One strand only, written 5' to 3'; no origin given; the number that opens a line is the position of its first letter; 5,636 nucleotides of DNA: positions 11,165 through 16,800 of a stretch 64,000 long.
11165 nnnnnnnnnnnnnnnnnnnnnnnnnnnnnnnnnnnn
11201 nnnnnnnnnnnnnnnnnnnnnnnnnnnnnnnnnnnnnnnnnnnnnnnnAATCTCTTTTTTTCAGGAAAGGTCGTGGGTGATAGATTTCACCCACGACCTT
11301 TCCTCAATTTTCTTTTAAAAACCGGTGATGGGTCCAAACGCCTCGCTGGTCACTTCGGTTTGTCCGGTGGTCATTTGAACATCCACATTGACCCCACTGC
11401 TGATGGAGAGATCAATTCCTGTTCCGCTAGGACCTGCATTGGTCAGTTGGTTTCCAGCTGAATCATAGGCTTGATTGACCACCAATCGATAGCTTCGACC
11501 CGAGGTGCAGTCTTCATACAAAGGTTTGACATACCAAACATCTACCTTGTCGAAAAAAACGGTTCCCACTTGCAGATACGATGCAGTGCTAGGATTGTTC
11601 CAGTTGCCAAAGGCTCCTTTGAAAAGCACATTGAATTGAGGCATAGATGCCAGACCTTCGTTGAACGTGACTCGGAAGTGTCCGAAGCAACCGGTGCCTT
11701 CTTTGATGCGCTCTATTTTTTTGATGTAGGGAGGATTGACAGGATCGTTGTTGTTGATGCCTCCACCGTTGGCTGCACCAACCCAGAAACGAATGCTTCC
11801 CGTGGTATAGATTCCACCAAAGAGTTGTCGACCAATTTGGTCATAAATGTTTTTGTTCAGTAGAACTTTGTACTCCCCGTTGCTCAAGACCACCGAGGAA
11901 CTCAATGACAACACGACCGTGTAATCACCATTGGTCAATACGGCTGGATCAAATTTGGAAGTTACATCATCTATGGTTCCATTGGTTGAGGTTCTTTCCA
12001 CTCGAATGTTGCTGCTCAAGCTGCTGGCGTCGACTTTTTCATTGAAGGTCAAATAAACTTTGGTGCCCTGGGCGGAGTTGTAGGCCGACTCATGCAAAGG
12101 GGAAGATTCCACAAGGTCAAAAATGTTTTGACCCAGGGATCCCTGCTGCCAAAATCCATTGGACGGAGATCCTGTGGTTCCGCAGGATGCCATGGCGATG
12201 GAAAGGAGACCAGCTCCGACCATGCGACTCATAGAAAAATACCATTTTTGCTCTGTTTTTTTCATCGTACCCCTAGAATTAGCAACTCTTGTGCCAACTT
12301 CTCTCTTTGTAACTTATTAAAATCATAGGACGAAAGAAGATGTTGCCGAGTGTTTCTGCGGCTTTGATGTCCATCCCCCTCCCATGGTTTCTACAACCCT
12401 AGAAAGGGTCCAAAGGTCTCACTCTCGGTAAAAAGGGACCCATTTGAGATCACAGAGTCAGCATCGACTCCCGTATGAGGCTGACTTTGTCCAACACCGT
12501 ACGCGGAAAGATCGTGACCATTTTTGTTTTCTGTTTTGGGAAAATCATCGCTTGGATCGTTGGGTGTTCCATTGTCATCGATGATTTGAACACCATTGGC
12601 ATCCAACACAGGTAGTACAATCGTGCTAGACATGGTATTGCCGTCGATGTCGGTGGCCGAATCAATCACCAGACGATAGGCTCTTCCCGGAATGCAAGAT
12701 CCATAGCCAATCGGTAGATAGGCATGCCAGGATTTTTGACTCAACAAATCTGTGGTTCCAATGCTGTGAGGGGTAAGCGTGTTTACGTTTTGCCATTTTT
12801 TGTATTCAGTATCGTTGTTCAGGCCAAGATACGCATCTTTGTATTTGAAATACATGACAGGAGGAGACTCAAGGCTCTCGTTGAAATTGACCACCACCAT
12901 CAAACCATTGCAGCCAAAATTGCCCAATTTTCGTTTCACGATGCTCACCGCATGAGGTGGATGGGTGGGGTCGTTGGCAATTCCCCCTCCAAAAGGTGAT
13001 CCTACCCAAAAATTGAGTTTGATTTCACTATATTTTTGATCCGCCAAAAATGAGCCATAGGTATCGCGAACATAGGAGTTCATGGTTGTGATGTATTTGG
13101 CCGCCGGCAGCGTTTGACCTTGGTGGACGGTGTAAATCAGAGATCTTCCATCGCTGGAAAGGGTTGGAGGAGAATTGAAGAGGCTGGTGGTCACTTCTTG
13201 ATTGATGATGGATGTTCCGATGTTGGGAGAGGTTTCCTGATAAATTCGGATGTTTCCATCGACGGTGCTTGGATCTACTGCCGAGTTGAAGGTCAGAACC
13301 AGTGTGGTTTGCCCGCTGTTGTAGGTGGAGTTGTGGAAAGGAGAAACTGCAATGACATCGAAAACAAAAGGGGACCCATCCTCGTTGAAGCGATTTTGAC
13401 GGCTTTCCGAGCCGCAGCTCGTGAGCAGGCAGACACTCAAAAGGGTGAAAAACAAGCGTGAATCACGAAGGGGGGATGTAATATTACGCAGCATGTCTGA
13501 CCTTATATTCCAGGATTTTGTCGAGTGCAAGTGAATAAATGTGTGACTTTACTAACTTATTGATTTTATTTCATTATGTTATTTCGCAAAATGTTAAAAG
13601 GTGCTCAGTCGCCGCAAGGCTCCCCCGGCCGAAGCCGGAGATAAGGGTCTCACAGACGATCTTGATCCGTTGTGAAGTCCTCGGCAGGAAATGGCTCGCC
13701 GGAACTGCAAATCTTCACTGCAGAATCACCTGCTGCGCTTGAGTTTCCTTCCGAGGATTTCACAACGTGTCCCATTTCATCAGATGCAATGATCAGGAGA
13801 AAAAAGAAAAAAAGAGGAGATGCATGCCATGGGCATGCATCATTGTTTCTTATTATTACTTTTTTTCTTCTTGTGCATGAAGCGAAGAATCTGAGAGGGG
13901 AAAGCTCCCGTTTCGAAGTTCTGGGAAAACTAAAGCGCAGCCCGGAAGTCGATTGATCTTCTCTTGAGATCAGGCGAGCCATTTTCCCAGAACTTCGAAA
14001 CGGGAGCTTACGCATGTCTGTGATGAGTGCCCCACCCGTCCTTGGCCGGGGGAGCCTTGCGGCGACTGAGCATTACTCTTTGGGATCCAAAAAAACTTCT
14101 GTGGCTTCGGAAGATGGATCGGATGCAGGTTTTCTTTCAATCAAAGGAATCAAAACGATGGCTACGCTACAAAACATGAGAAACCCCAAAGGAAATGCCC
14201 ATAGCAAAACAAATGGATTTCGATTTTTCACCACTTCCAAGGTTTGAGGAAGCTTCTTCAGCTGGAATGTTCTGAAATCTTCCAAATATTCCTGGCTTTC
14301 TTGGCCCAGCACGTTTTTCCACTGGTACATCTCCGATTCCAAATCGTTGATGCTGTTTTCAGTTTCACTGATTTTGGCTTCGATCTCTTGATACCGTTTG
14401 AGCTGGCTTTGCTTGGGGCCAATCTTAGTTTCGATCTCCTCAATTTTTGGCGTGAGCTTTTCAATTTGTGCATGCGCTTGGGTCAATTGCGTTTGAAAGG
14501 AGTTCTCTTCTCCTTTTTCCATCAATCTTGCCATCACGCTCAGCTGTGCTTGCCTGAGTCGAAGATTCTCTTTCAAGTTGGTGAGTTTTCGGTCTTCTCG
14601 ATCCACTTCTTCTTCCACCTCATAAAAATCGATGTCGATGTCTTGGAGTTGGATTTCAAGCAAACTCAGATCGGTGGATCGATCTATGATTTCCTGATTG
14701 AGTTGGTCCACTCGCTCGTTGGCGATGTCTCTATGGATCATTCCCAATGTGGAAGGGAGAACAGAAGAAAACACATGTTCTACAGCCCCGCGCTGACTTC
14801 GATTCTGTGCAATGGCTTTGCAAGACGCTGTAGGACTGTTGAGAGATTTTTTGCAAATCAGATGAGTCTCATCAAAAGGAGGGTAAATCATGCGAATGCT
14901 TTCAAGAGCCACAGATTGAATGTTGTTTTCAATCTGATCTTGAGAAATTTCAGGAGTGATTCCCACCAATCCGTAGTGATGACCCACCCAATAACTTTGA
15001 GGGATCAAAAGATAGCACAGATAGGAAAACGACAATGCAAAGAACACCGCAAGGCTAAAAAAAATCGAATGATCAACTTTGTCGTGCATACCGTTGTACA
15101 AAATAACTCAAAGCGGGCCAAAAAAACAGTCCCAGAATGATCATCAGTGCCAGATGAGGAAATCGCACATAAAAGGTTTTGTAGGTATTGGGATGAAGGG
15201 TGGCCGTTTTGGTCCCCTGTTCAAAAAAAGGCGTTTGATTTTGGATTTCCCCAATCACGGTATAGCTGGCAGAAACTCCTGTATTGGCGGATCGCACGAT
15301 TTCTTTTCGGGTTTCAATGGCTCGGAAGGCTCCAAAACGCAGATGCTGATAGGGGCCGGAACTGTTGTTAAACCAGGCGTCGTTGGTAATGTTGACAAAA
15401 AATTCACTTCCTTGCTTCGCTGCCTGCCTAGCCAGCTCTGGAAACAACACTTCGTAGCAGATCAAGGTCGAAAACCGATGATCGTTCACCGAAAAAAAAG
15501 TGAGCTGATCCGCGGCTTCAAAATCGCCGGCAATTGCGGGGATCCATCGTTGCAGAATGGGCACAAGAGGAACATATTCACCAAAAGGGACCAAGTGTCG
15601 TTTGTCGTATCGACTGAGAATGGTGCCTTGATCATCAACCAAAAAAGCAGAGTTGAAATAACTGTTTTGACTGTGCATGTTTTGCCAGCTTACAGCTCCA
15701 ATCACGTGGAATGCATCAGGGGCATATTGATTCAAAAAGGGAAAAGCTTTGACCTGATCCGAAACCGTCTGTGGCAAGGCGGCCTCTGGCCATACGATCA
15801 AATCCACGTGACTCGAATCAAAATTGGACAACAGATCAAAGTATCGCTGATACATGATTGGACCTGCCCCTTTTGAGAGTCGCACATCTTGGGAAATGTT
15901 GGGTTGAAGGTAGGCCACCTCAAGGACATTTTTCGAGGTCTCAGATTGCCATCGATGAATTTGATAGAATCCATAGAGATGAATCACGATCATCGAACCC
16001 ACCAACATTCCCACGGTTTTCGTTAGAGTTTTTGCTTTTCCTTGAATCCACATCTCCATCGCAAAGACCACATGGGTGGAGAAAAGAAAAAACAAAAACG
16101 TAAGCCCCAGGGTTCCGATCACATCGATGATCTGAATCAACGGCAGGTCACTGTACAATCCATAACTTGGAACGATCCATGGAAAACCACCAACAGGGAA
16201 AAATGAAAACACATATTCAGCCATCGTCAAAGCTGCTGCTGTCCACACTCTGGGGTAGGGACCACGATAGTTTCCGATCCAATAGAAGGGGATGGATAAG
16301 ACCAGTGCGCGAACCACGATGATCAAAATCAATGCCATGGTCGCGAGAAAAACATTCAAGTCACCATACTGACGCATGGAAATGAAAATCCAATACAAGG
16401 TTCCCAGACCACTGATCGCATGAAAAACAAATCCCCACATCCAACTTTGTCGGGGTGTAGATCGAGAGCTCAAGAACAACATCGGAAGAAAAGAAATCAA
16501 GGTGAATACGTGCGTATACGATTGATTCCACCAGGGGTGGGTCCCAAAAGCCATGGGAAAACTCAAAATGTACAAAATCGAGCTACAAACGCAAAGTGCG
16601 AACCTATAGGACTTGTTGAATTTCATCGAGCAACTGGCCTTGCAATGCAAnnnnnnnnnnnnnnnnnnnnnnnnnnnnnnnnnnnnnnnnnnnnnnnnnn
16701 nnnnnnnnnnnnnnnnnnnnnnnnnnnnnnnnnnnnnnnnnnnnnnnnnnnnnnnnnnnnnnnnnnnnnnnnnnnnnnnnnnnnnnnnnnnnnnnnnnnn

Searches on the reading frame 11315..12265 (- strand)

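Call 9: search_protein_families(library=pfam, proteins=[window:11315-12265:-])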
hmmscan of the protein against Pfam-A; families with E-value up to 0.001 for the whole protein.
window:11315-12265:- (316 aa): 1 family
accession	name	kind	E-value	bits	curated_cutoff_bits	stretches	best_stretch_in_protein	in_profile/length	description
PF13205.12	Big_5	-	5.2e-07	30.8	23.6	1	51-148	7-95/105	Bacterial Ig-like domain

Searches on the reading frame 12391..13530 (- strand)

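Call 9: search_protein_families(library=pfam, proteins=[window:12391-13530:-])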
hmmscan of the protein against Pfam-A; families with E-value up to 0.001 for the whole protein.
window:12391-13530:- (379 aa): 1 family
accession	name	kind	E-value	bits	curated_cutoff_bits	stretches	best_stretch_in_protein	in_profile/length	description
PF13205.12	Big_5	-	0.00017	22.7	23.6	0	58-163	6-96/105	Bacterial Ig-like domain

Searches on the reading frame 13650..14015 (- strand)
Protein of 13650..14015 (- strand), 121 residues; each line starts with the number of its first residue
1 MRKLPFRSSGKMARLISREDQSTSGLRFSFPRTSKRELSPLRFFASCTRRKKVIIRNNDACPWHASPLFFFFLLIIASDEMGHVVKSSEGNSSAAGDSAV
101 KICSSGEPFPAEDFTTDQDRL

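Call 52: search_protein_representatives(protein=window:13650-14015:-)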
Query: 121 residues. Proteins with E-value up to 0.001 (for the whole library): 0; up to 1e-10: 0; up to 1e-30: 0. The best 0 are listed.

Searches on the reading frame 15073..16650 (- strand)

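Call 9: search_protein_families(library=pfam, proteins=[window:15073-16650:-])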
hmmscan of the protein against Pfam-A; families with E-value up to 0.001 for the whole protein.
window:15073-16650:- (525 aa): 2 families
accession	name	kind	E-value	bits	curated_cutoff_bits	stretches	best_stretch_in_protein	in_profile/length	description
PF00795.27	CN_hydrolase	-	1.9e-26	93.4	23.2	1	280-490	31-251/256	Carbon-nitrogen hydrolase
PF20154.4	LNT_N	-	3.4e-19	70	27.1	1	26-191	4-157/159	Apolipoprotein N-acyltransferase N-terminal domain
